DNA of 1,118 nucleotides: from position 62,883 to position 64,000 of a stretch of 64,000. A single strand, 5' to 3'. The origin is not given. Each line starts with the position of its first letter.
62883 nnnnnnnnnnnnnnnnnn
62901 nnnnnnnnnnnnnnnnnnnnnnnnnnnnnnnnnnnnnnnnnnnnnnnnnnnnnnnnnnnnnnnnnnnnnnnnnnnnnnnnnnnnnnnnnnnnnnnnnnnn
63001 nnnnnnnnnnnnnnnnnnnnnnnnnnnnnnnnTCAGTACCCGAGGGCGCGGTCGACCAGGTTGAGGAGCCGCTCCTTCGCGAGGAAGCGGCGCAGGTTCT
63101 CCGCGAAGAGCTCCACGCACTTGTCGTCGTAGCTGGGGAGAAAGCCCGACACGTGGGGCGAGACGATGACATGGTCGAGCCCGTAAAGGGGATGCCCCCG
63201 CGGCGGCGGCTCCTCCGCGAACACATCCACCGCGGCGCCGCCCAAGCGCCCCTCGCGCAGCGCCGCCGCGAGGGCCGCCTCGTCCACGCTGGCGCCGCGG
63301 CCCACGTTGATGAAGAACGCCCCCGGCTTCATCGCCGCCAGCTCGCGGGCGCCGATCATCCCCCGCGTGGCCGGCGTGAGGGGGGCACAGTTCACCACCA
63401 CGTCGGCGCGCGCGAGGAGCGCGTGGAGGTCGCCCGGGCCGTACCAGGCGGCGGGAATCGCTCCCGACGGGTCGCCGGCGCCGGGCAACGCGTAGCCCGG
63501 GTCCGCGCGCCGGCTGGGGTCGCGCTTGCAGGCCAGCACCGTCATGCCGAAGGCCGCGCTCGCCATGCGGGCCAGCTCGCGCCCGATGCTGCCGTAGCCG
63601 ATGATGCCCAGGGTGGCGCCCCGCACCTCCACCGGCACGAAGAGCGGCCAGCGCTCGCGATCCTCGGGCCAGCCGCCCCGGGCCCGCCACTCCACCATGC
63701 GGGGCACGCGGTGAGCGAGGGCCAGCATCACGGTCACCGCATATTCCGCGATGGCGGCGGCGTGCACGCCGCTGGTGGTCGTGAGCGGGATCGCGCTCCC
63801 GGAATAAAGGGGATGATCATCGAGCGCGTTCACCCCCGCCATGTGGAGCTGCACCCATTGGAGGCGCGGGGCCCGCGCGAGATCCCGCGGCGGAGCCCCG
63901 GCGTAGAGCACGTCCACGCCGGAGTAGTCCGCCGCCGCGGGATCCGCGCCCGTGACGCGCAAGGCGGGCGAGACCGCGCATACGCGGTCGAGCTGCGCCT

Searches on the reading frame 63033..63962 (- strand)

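Call 82: search_protein_families(library=pfam, proteins=[window:63033-63962:-], max_evalue=0.01)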
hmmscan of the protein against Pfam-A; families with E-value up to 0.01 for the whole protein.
window:63033-63962:- (309 aa): 3 families
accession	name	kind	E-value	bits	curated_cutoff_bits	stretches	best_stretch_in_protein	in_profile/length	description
PF02826.25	2-Hacid_dh_C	-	7.4e-52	175.7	25.1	1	77-272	2-178/178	D-isomer specific 2-hydroxyacid dehydrogenase, NAD binding domain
PF00389.36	2-Hacid_dh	-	0.00015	21.9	24.6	1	26-303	54-133/134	D-isomer specific 2-hydroxyacid dehydrogenase, catalytic domain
PF03435.24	Sacchrp_dh_NADP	-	0.00059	20.6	25.1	1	120-196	3-79/129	Saccharopine dehydrogenase NADP binding domain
